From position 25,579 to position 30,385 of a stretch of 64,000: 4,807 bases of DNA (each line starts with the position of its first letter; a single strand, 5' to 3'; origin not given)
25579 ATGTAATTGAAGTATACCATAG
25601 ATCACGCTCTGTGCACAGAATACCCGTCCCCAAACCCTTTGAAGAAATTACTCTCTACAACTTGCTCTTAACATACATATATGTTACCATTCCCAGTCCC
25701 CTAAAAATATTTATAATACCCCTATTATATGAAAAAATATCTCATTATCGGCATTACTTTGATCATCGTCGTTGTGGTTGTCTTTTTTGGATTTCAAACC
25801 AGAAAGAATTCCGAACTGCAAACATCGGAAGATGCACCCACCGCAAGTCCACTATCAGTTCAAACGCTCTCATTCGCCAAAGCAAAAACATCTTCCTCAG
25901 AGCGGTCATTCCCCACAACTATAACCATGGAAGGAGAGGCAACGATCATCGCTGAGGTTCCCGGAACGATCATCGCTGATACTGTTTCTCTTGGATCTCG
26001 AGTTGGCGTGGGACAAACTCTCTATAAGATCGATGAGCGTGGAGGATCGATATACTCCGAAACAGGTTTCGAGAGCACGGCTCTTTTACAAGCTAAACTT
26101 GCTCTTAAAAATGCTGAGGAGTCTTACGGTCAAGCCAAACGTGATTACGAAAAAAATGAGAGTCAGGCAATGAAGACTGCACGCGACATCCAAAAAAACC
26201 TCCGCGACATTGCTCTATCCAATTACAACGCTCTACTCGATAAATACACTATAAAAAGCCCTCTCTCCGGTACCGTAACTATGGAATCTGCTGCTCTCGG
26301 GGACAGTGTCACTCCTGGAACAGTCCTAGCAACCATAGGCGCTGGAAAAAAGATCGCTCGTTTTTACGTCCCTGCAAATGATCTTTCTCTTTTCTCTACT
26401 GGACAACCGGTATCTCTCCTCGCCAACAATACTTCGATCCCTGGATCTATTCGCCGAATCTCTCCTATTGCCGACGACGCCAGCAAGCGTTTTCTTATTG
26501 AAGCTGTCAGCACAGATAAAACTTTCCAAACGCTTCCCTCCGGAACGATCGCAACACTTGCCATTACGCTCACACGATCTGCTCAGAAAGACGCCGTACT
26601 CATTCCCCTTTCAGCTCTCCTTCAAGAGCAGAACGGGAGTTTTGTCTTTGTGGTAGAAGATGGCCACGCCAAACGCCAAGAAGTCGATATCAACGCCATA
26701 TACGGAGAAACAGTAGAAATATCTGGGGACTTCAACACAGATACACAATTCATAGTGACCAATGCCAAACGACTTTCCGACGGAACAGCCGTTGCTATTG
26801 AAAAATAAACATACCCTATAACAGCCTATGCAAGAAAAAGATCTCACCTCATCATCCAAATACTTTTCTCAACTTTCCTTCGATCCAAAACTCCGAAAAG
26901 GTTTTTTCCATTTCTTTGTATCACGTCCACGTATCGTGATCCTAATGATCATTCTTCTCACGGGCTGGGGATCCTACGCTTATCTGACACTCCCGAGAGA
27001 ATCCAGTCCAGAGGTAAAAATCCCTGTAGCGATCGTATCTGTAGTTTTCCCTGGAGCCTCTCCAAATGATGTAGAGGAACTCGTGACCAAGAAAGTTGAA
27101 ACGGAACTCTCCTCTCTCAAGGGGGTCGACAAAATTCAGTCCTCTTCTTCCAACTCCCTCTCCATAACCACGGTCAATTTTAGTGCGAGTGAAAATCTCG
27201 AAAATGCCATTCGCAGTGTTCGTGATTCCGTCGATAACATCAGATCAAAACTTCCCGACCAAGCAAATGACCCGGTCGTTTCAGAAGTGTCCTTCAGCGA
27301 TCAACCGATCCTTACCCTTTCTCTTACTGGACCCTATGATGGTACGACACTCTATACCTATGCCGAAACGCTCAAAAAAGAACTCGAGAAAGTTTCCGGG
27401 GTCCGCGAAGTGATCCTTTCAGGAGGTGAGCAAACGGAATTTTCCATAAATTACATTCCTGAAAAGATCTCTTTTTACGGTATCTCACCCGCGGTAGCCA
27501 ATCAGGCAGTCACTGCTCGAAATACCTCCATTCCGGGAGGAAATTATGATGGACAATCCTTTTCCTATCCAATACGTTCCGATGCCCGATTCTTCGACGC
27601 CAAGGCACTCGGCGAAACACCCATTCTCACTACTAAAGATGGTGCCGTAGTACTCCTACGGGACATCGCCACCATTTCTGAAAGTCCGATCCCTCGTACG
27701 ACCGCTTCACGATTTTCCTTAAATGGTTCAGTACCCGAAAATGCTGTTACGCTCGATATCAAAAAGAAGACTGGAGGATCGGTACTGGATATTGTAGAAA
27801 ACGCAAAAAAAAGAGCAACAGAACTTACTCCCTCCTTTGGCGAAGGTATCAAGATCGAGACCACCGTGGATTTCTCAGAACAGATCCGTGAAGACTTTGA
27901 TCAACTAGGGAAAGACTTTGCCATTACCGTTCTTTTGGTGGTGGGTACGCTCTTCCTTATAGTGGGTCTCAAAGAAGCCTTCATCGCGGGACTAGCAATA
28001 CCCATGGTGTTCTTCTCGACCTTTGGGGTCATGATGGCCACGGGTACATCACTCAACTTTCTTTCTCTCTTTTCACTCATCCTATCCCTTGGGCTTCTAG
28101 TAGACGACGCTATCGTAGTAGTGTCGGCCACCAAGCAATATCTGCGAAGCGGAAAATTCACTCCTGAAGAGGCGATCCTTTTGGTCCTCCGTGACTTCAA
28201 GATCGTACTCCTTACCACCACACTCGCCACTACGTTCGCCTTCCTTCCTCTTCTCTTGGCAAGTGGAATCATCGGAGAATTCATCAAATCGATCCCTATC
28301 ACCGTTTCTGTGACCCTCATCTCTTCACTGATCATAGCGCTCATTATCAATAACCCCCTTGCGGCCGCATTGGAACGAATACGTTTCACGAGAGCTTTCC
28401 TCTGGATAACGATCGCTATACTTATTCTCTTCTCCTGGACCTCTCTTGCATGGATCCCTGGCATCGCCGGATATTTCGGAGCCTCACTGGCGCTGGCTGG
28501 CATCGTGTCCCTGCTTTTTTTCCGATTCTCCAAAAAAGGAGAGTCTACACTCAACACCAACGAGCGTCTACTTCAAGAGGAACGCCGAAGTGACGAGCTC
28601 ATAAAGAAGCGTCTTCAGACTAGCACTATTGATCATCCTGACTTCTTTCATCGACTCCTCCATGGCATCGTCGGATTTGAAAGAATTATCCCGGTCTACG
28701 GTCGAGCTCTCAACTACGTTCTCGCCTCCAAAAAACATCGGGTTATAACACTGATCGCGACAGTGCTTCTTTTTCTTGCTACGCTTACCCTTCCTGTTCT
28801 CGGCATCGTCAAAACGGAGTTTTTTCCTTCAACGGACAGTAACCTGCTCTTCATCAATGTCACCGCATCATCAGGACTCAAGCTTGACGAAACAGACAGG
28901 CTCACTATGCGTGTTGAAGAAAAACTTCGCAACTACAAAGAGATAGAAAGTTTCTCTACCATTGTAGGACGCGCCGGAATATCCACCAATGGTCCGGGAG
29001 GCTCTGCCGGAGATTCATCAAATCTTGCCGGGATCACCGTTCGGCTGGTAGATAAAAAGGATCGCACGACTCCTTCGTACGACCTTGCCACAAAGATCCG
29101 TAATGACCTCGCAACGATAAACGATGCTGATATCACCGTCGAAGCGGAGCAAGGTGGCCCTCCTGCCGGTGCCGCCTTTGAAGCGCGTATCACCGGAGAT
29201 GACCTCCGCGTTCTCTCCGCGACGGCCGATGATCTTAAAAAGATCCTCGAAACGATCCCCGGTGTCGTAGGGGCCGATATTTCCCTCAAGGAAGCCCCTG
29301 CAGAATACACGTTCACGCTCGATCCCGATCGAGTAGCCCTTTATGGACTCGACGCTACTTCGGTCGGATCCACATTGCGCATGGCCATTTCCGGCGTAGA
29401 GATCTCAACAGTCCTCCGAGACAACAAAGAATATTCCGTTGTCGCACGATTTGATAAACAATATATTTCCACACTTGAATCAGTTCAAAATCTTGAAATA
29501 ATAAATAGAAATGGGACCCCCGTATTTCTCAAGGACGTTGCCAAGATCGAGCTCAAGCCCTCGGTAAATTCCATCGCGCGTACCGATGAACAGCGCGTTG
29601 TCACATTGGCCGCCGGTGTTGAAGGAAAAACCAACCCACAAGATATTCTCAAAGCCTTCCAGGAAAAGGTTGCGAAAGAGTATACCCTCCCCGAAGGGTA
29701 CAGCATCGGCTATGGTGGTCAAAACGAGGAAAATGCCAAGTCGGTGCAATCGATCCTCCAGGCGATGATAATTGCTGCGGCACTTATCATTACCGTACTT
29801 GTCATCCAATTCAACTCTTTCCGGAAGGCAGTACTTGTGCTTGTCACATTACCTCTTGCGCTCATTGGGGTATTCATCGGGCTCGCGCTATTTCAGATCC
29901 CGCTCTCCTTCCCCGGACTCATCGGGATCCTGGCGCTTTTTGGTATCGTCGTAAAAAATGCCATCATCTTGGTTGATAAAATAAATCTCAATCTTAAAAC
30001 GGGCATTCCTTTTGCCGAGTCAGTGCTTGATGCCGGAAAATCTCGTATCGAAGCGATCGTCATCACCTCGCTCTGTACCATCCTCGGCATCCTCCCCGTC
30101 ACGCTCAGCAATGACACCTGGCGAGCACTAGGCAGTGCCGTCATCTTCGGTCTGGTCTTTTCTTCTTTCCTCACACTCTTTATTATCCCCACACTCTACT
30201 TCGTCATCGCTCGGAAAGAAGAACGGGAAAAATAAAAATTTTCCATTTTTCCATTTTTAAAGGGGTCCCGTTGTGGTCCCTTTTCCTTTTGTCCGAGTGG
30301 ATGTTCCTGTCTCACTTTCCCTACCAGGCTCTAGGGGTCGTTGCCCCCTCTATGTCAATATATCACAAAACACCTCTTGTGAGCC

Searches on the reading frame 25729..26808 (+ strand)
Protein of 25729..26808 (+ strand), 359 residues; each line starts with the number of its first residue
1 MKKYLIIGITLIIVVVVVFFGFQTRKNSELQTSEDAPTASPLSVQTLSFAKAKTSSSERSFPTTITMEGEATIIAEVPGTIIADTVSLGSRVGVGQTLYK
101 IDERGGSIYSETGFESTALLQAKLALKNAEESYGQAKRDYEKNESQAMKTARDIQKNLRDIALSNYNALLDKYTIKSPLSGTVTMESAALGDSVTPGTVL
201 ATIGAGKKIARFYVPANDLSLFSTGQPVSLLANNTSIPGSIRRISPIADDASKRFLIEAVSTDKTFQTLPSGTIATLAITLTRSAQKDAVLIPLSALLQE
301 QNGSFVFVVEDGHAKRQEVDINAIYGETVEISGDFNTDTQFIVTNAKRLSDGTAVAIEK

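Call 61: search_protein_families(library=pfam, proteins=[window:25729-26808:+], max_evalue=0.01)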
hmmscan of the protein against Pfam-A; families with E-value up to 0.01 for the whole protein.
window:25729-26808:+ (359 aa): 2 families
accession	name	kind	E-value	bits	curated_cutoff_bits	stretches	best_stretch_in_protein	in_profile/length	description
PF13437.12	HlyD_3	-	3.3e-14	53.9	22.2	1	174-257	1-89/106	HlyD family secretion protein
PF16576.10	HlyD_D23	-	1e-11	45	30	1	126-253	56-193/214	Barrel-sandwich domain of CusB or HlyD membrane-fusion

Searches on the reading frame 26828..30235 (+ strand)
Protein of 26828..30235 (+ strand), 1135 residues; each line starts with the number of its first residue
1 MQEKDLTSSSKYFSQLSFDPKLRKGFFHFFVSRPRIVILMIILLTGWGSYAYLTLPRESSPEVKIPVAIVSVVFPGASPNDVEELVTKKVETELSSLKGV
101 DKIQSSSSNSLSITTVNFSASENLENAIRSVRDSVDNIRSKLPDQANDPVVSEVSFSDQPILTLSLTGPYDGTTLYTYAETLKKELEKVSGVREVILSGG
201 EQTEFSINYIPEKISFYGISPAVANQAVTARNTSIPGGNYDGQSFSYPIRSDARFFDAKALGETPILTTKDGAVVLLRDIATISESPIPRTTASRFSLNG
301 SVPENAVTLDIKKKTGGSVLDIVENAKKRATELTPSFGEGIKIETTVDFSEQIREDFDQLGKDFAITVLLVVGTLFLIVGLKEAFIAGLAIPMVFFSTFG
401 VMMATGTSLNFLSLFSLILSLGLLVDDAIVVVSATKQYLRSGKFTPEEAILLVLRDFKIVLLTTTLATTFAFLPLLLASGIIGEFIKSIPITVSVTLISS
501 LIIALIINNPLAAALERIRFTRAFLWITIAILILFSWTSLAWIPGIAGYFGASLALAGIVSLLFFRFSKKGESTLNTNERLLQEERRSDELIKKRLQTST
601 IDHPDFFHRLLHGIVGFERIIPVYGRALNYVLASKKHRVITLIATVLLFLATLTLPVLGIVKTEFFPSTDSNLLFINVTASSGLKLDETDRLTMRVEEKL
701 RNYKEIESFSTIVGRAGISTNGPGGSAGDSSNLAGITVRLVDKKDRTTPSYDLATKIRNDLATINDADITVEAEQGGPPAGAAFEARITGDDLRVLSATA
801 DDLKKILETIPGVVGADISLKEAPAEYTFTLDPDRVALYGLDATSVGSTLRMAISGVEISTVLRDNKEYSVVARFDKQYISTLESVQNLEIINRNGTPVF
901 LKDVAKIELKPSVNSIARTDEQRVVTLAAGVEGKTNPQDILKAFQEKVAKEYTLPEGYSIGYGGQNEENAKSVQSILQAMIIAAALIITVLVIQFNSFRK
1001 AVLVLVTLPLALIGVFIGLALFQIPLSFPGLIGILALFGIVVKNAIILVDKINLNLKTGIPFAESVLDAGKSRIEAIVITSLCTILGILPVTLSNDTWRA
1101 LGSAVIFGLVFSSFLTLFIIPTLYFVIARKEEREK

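Call 61: search_protein_families(library=pfam, proteins=[window:26828-30235:+], max_evalue=0.01)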
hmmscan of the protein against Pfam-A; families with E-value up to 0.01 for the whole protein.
window:26828-30235:+ (1135 aa): 3 families
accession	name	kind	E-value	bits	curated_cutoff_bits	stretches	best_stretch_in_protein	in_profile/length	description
PF00873.25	ACR_tran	-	2.1e-182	608.9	28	2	26-515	1-489/1021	AcrB/AcrD/AcrF family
PF03176.21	MMPL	-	7.2e-07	28.9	20.5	1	928-1130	94-305/333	MMPL family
PF02355.23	SecD_SecF_C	-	7.1e-06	26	20.5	1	973-1126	30-185/189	Protein export membrane protein SecD/SecF, C-terminal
